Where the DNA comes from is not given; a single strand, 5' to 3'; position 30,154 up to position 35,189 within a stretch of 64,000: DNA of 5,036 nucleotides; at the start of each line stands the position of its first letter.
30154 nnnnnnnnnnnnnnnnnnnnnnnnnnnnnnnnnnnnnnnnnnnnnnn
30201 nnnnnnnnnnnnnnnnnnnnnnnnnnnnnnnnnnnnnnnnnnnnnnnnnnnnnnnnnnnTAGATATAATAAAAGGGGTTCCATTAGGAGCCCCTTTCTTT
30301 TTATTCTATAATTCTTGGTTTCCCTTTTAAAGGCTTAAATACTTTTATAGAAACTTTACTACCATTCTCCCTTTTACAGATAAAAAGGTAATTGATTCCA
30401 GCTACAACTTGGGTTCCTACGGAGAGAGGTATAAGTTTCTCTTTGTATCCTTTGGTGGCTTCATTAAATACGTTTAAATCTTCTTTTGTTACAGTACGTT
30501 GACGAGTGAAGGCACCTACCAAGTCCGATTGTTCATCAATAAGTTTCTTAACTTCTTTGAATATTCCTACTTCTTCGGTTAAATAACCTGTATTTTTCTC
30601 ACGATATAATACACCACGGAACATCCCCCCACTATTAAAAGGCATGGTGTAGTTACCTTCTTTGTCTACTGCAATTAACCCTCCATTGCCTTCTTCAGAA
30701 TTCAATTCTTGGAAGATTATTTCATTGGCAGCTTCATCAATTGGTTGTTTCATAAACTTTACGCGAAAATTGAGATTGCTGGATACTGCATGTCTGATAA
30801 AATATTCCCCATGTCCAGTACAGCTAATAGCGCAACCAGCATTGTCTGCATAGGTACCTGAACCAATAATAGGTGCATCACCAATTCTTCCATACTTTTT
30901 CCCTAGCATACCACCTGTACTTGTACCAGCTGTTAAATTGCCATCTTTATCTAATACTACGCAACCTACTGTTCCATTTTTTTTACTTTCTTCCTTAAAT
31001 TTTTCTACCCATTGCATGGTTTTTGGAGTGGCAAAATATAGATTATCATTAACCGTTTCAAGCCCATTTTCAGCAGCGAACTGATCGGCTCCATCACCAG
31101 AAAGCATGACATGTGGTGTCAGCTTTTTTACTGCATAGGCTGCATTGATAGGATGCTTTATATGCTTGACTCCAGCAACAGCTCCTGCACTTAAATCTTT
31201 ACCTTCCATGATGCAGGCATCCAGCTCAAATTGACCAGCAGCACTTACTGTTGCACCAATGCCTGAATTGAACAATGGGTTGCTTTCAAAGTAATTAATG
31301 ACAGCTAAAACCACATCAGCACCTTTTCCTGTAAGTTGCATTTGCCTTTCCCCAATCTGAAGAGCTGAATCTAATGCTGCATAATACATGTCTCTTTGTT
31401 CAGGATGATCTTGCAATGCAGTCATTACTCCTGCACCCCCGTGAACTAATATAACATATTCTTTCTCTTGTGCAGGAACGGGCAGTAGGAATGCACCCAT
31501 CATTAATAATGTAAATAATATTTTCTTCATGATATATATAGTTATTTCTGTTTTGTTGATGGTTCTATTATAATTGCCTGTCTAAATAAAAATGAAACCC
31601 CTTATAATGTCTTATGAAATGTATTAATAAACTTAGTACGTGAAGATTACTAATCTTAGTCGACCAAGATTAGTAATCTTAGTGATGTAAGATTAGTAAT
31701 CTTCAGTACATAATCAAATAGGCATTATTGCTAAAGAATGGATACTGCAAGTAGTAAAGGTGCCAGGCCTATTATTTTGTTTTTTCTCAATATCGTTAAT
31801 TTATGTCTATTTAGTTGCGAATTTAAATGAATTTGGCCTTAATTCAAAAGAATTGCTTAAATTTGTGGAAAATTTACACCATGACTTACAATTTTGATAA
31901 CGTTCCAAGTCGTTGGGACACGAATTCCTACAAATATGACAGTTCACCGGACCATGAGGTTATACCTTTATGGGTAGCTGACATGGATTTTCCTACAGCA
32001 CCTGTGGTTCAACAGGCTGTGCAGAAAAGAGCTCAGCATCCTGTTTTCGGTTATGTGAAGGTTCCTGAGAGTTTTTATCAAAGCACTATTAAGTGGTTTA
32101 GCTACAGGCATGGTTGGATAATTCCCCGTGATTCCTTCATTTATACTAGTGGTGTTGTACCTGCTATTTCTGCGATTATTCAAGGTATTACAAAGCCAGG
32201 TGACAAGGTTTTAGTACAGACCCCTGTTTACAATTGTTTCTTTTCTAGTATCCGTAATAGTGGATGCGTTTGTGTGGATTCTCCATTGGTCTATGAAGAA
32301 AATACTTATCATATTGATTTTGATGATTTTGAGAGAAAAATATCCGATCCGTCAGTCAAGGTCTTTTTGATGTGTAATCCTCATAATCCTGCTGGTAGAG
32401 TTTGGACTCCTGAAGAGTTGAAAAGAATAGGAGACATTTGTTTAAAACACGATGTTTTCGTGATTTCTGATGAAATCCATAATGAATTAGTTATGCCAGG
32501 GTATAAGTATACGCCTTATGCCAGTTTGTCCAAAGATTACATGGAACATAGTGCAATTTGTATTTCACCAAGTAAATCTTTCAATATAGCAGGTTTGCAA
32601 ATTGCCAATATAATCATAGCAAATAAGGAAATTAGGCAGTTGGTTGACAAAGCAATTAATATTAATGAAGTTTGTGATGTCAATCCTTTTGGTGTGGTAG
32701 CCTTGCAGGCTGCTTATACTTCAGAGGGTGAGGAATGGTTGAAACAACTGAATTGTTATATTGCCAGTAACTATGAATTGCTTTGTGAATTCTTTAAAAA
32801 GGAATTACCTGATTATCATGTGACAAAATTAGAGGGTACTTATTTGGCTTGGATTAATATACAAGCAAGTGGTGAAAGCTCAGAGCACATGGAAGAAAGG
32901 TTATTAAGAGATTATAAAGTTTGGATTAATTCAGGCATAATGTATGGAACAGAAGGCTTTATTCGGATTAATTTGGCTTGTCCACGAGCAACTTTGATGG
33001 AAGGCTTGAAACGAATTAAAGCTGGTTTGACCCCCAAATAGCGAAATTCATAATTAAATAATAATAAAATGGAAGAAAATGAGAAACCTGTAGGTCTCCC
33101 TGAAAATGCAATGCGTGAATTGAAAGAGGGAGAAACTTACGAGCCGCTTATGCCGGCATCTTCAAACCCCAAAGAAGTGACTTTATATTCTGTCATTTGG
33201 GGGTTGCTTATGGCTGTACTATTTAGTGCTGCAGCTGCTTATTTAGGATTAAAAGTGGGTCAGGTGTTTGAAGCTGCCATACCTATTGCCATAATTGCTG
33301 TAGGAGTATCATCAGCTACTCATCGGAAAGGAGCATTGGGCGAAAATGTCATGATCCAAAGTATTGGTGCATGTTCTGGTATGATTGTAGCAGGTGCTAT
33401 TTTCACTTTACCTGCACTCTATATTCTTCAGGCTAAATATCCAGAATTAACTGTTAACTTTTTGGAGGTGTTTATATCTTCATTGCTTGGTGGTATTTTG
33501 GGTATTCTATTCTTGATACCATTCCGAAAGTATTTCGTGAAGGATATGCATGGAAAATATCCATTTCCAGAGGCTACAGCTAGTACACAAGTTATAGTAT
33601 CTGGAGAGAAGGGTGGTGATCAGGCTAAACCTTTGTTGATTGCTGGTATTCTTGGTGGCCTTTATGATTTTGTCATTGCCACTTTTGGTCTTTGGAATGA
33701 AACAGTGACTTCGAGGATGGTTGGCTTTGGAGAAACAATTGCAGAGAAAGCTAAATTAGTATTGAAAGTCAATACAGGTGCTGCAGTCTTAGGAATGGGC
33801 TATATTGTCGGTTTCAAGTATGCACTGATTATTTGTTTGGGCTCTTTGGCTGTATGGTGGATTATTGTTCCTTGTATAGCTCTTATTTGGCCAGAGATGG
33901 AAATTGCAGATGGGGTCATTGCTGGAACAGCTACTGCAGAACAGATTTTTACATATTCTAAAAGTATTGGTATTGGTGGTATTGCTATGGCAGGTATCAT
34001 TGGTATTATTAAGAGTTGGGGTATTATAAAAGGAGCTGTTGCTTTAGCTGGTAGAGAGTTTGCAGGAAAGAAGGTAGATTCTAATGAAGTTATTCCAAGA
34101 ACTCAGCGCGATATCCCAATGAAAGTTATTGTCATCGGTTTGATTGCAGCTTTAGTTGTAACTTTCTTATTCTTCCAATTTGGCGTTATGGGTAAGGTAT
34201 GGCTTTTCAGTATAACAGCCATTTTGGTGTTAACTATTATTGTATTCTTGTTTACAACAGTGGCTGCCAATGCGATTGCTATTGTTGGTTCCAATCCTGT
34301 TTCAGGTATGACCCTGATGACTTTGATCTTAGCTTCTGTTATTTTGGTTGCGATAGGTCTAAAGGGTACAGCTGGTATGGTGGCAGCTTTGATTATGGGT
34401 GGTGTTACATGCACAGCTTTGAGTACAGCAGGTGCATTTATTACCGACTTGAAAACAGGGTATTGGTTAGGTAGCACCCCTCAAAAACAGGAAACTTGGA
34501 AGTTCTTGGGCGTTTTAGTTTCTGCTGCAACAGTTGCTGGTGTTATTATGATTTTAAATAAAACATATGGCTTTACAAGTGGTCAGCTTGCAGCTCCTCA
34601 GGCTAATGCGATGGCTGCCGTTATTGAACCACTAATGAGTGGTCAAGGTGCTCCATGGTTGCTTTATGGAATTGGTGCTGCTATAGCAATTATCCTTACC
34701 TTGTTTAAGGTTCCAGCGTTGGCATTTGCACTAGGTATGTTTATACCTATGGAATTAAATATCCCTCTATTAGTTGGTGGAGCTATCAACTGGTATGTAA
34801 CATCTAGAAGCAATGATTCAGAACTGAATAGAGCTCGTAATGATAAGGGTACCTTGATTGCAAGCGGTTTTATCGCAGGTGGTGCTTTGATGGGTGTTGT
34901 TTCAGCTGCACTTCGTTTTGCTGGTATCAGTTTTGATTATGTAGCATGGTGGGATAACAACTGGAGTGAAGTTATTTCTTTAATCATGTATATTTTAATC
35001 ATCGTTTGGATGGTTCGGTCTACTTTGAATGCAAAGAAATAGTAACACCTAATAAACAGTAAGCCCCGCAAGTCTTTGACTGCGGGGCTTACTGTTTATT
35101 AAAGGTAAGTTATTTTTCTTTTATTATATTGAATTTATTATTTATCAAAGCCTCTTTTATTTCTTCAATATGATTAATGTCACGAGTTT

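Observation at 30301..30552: Stefin-type cystatin module fused to the C-terminus of an exported isoaspartyl peptidase/asparaginase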

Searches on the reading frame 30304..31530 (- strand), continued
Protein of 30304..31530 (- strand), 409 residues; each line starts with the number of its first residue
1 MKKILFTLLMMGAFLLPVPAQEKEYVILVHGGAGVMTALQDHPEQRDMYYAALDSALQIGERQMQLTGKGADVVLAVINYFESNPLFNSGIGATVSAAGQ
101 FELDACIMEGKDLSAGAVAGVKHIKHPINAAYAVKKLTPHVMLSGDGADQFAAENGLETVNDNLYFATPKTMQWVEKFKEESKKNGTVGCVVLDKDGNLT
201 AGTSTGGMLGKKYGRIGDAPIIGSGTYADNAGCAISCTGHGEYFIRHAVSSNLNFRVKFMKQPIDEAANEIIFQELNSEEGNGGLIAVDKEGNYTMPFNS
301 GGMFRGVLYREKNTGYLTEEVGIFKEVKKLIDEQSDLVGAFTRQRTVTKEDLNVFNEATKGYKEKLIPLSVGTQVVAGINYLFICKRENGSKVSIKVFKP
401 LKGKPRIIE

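Call 46: find_encoding_contigs(protein=P0006, flank=4000, max_places=3)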
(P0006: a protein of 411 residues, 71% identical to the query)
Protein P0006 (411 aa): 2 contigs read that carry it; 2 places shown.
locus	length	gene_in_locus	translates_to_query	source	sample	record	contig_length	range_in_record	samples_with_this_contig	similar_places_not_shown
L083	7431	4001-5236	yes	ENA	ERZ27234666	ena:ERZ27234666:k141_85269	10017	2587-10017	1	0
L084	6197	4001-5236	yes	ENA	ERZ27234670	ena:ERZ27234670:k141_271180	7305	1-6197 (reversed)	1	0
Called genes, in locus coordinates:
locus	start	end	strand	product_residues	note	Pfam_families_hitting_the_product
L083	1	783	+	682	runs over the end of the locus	-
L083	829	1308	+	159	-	PF03190:Thioredox_DsbH, PF13899:Thioredoxin_7, PF13098:Thioredoxin_2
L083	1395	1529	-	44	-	PF12669:FeoB_associated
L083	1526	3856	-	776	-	PF04023:FeoA, PF01926:MMR_HSR1, PF02421:FeoB_N, PF09439:SRPRB (weak), PF17910:FeoB_Cyto, PF07670:Gate, PF07664:FeoB_C, PF07670:Gate, +1 more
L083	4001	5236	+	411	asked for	PF01112:Asparaginase_2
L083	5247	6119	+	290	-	PF07883:Cupin_2 (faint), PF02311:AraC_binding, PF00165:HTH_AraC (weak), PF12833:HTH_18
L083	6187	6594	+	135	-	-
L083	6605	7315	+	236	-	-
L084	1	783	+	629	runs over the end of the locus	?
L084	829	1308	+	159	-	PF03190:Thioredox_DsbH, PF13899:Thioredoxin_7, PF13098:Thioredoxin_2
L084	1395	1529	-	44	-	PF12669:FeoB_associated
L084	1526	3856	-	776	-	PF04023:FeoA, PF01926:MMR_HSR1, PF02421:FeoB_N, PF09439:SRPRB (weak), PF17910:FeoB_Cyto, PF07670:Gate, PF07664:FeoB_C, PF07670:Gate, +1 more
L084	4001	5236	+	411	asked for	PF01112:Asparaginase_2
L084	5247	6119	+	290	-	PF07883:Cupin_2 (faint), PF02311:AraC_binding, PF00165:HTH_AraC (weak), PF12833:HTH_18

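Call 58: search_solved_structures(query=window:30304-31530:-, max_evalue=1e-10)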
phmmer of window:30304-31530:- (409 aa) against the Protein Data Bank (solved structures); distinct sequences matched with E-value up to 1e-10: 55.
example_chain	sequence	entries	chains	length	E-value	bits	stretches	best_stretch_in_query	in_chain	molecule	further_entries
2zak_A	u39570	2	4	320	6e-67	229.7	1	26-310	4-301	L-asparaginase precursor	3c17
9hnc_AAA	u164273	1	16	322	9.5e-55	189.5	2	184-308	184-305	beta-aspartyl-peptidase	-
4o47_A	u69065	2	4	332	2.3e-45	158.6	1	24-303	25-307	Uncharacterized protein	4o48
4pvp_A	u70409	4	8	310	4.2e-45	157.7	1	26-303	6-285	Isoaspartyl peptidase/L-asparaginase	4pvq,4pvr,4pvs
4o0c_A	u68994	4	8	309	4.5e-45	157.6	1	26-303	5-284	Isoaspartyl peptidase/L-asparaginase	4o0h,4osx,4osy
4o0d_A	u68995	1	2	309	1.7e-44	155.8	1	26-303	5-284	Isoaspartyl peptidase/L-asparaginase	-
4o0g_A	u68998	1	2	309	2.2e-44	155.3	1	26-303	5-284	Isoaspartyl peptidase/L-asparaginase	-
4o0e_A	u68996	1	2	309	2.2e-44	155.3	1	26-303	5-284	Isoaspartyl peptidase/L-asparaginase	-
4o0f_A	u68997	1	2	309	2.4e-44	155.2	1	26-303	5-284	Isoaspartyl peptidase/L-asparaginase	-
3tkj_A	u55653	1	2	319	4.5e-44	154.3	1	26-303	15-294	L-asparaginase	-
4et0_A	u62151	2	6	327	2.3e-41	145.4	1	26-302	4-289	L-asparaginase | Isoaspartyl peptidase/L-asparaginase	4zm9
1p4k_A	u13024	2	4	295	1.2e-34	123.3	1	66-295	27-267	N(4)-(Beta-N-acetylglucosaminyl)-L-asparaginase | N(4)-(Beta-N-acetylglucosaminyl)-L-asparaginase precursor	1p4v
9gaf_A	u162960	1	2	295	1.6e-34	122.9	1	66-295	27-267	PROTEIN (GLYCOSYLASPARAGINASE)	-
9gaa_A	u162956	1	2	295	7.2e-34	120.7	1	66-295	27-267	PROTEIN (GLYCOSYLASPARAGINASE)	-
9gac_A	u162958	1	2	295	9.4e-34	120.4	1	66-295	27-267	PROTEIN (GLYCOSYLASPARAGINASE)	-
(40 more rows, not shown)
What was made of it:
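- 30553..31470 (-): Ntn-hydrolase core (isoaspartyl peptidase/L-asparaginase, Asparaginase_2), residues 21-326. Closest solved structure is E. coli EcAIII precursor 2zak, E=6e-67 (call 58).
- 30970..30972 (-): Thr187 codon: autoprocessing nucleophile, first residue of the mature beta chain that carries the stefin module. Beta-subunit chains of EcAIII and relatives (1jn9_B, 2zal_B and others) align from query residue 187 = chain residue 1 (call 58).
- On Ntn-hydrolase isoaspartyl peptidase / L-asparaginase (Pfam PF01112 Asparaginase_2): PDB beta chains start at T187 (call 58).
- Checked: The beta-chains of E. coli EcAIII align from T187, which confirms the autoprocessing site (call 58).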

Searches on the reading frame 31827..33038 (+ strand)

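Call 20: search_protein_families(library=pfam, proteins=[window:31827-33038:+], max_evalue=0.00001)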
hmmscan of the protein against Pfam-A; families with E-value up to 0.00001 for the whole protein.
window:31827-33038:+ (404 aa): 1 family
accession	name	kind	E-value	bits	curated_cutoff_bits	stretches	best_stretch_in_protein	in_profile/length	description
PF00155.27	Aminotran_1_2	-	3.1e-46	158.7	19.7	1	45-397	3-361/361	Aminotransferase class I and II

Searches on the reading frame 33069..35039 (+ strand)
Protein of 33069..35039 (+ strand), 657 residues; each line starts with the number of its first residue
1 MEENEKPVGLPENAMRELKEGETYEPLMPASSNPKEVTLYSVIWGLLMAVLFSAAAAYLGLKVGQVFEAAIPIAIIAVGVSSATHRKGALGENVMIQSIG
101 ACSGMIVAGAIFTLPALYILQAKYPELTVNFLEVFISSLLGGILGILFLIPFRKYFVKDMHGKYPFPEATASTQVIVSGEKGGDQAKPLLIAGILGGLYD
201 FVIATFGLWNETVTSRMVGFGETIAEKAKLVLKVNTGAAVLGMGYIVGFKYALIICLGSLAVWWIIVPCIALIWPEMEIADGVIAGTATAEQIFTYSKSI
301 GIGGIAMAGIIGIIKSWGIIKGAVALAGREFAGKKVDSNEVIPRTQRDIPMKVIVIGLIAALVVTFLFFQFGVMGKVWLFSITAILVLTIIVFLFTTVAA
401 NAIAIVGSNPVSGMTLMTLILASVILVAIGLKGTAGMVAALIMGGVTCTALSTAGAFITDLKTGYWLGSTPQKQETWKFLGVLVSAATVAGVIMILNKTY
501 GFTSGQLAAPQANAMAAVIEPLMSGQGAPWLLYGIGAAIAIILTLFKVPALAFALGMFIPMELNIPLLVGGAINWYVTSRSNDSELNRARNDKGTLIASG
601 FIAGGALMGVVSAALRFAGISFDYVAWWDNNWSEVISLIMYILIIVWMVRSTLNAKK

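Call 20: search_protein_families(library=pfam, proteins=[window:33069-35039:+], max_evalue=0.00001)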
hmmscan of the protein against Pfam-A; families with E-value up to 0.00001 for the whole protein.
window:33069-35039:+ (657 aa): 1 family
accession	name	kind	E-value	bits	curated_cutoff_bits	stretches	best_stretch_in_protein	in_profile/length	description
PF03169.20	OPT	-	1.9e-107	360.9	25.8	1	36-615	1-622/623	OPT oligopeptide transporter protein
